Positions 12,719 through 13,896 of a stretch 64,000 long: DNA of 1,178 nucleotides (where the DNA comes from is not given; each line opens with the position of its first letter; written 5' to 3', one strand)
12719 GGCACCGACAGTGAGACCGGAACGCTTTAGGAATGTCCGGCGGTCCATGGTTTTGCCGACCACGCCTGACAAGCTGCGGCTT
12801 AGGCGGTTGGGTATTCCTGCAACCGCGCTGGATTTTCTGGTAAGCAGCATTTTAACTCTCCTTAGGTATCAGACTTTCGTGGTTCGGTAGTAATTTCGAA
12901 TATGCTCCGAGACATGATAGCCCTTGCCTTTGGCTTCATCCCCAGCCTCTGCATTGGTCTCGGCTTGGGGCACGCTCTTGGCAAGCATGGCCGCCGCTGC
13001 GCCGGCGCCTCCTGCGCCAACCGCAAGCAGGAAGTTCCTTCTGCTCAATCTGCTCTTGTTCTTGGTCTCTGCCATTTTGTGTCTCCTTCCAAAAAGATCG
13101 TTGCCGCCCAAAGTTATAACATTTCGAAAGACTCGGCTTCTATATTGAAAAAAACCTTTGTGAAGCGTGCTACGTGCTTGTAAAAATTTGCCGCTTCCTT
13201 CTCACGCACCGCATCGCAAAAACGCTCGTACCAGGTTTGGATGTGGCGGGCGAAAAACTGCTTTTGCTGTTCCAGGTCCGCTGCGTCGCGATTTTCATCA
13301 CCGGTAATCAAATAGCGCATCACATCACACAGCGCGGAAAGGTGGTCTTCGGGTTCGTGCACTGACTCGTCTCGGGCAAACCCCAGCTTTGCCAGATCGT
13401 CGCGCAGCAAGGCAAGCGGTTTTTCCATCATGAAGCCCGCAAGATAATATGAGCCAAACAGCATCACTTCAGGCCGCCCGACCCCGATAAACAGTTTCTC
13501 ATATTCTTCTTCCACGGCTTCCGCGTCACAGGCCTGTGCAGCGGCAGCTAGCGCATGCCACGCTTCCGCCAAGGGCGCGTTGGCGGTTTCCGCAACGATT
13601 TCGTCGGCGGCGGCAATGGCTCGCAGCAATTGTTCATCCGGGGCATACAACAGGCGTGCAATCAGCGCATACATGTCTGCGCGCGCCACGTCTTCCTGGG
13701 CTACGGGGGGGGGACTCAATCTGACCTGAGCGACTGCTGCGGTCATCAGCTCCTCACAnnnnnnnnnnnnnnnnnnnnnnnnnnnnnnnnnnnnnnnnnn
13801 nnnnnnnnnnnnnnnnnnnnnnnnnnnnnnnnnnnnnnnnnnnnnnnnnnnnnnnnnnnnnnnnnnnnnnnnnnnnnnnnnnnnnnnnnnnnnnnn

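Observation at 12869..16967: Cytoplasmic Cys-rich accessory module (DUF3305, DUF3306, 695-aa six-motif Fe-S protein, TorD-like, Tat micro-protein) heading the FDH operon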

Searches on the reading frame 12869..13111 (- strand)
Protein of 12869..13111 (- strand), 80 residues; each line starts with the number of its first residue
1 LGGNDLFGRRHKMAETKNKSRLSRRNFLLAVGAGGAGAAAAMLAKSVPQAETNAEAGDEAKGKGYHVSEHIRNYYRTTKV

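Call 3: search_protein_families(library=pfam, proteins=[window:12869-13111:-], max_evalue=0.01)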
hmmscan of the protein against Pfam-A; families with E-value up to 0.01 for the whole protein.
window:12869-13111:- (80 aa): 0 families

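Call 4: search_protein_families(library=ncbifam, proteins=[window:12869-13111:-], max_evalue=0.01)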
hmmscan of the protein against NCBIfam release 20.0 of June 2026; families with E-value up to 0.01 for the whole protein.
window:12869-13111:- (80 aa): 2 families
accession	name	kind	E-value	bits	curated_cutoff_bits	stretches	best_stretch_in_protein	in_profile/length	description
TIGR02811.1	formate_TAT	hypoth_equivalog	6.5e-16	58.4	48.45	1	17-78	4-66/66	formate dehydrogenase region TAT target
TIGR01409.1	TAT_signal_seq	domain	0.00036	20.8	16.7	1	22-41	1-20/29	twin-arginine translocation signal domain-containing protein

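Call 12: search_solved_structures(query=window:12872-13075:-, max_evalue=10, show_alignments=3)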
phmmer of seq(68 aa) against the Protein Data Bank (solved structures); distinct sequences matched with E-value up to 10: 26.
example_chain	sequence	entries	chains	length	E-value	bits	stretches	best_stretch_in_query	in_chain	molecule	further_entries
9f8x_A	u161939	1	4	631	0.14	16.2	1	7-63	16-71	Nitrous-oxide reductase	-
3nne_A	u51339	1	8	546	0.25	15.4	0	7-50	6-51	Choline oxidase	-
3ljp_A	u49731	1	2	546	0.26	15.3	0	7-50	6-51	Choline oxidase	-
2jbv_A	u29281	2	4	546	0.26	15.3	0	7-50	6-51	CHOLINE OXIDASE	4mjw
3sbp_A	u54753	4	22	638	0.43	14.6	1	6-63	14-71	Nitrous-oxide reductase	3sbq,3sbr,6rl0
6y77_A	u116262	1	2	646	0.44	14.6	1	6-63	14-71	Nitrous-oxide reductase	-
6y72_A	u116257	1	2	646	0.44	14.6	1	6-63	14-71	Nitrous-oxide reductase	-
7aqa_A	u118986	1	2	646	0.44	14.6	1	6-63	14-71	Nitrous-oxide reductase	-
7aq4_A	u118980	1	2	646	0.44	14.6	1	6-63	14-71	Nitrous-oxide reductase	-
7aq2_A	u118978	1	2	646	0.44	14.6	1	6-63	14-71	Nitrous-oxide reductase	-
7aq0_A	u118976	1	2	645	0.44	14.6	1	6-63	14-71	Nitrous-oxide reductase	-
6y7e_A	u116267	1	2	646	0.44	14.6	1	6-63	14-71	Nitrous-oxide reductase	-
7aq5_A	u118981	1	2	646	0.44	14.6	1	6-63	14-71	Nitrous-oxide reductase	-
6y7d_A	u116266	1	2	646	0.44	14.6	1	6-63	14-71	Nitrous-oxide reductase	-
7apy_A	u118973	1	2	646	0.44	14.6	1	6-63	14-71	Nitrous-oxide reductase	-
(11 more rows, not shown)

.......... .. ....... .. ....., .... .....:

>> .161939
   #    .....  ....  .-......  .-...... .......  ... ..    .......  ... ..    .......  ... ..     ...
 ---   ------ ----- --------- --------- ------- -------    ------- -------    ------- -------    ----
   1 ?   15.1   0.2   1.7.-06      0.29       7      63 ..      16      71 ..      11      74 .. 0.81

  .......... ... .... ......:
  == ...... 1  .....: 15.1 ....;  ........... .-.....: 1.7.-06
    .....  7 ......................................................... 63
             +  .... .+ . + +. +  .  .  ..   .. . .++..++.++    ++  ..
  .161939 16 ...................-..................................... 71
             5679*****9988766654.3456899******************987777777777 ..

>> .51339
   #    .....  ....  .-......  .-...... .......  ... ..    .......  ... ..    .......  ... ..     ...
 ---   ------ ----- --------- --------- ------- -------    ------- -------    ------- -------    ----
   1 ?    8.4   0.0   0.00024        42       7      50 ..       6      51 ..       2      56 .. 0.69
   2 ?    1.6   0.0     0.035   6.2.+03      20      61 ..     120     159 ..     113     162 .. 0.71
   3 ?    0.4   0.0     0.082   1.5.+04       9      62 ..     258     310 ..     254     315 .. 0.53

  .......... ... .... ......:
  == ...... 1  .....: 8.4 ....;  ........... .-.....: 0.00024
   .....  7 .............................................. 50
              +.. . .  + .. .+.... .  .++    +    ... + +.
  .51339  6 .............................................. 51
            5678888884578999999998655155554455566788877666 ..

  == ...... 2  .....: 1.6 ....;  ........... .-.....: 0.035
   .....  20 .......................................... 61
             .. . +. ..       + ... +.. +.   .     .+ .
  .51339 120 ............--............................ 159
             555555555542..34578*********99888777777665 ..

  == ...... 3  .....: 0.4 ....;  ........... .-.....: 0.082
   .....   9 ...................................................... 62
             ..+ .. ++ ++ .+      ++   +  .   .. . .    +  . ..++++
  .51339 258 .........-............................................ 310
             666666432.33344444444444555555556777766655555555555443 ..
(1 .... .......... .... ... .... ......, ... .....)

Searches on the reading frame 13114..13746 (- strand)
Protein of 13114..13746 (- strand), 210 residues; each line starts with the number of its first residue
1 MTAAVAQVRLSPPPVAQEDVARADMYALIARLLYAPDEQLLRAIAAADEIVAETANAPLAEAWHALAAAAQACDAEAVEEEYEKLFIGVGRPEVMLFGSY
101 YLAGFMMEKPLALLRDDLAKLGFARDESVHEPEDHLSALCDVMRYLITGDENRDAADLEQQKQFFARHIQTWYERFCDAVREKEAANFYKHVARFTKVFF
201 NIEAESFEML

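Call 3: search_protein_families(library=pfam, proteins=[window:13114-13746:-], max_evalue=0.01)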
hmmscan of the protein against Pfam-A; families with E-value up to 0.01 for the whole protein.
window:13114-13746:- (210 aa): 1 family
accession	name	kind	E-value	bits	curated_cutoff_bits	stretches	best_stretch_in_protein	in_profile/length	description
PF02613.20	Nitrate_red_del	-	2.6e-33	115.4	22.2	1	56-178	5-136/136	Nitrate reductase delta subunit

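Call 4: search_protein_families(library=ncbifam, proteins=[window:13114-13746:-], max_evalue=0.01)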
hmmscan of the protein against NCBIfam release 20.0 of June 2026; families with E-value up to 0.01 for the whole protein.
window:13114-13746:- (210 aa): 5 families
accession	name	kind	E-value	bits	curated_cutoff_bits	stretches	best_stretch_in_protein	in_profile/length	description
NF003442.0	PRK04976.1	equivalog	2.2e-15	57.2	132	1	81-205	80-206/211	molecular chaperone TorD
NF008632.0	PRK11621.1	equivalog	3e-12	46.6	162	1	30-198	19-183/203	Tat proofreading chaperone DmsD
TIGR03482.1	DMSO_red_II_cha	subfamily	1.8e-10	41.1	152.3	1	21-205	1-190/197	DMSO reductase family type II enzyme chaperone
NF042981.1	EthbenzDh_ebdD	equivalog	0.00024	20.8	360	1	16-205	13-213/222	ethylbenzene dehydrogenase subunit delta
TIGR00684.1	narJ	equivalog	0.0097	16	59.35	0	31-112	2-80/152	nitrate reductase molybdenum cofactor assembly chaperone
